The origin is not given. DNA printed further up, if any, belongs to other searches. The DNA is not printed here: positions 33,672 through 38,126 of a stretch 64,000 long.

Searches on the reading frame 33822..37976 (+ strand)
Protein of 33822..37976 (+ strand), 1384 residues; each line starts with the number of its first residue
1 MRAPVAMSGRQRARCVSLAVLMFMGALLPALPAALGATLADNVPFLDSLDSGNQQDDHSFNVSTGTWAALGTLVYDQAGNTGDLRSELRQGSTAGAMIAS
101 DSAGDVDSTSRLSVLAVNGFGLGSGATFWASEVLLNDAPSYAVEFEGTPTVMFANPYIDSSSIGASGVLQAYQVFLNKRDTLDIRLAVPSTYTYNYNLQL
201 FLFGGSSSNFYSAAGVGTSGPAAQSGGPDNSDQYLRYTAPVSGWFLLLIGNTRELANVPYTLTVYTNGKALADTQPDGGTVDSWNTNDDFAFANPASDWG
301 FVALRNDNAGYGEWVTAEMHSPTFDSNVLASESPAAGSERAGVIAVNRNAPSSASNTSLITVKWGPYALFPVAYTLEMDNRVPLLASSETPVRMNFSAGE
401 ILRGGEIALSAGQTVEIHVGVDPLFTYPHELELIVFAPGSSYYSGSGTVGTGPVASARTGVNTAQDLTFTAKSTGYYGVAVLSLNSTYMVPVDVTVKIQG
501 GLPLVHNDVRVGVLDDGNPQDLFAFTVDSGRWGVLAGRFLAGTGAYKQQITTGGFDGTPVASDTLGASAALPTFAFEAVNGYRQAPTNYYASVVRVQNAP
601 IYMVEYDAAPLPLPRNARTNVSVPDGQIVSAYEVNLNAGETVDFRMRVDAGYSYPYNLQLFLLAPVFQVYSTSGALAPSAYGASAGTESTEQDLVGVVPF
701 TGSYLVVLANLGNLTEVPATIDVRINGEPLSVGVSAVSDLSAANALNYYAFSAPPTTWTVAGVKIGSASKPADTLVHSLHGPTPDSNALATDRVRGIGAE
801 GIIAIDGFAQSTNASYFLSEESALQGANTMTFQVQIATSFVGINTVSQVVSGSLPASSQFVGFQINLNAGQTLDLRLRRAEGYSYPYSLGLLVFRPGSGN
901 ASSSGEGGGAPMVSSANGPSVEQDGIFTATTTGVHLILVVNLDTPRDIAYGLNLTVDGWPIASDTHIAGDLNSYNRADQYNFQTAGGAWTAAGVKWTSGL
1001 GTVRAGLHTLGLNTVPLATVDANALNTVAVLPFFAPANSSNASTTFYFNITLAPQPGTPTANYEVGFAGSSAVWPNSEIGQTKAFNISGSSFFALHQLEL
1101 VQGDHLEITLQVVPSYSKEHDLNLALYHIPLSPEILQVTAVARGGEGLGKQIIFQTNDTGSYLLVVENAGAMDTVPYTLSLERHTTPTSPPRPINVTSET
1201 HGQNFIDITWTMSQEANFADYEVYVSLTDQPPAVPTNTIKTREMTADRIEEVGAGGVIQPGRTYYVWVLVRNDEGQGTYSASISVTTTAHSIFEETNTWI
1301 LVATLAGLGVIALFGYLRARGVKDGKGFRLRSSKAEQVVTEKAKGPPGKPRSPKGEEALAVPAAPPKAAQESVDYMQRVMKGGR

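Call 25: search_protein_families(library=pfam, proteins=[window:33822-37976:+], max_evalue=0.001)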
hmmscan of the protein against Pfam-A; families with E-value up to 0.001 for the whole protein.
window:33822-37976:+ (1384 aa): 1 family
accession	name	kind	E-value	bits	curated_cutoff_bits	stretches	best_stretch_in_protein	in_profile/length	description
PF00041.27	fn3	-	4.9e-06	27.1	25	1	1189-1285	1-83/84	Fibronectin type III domain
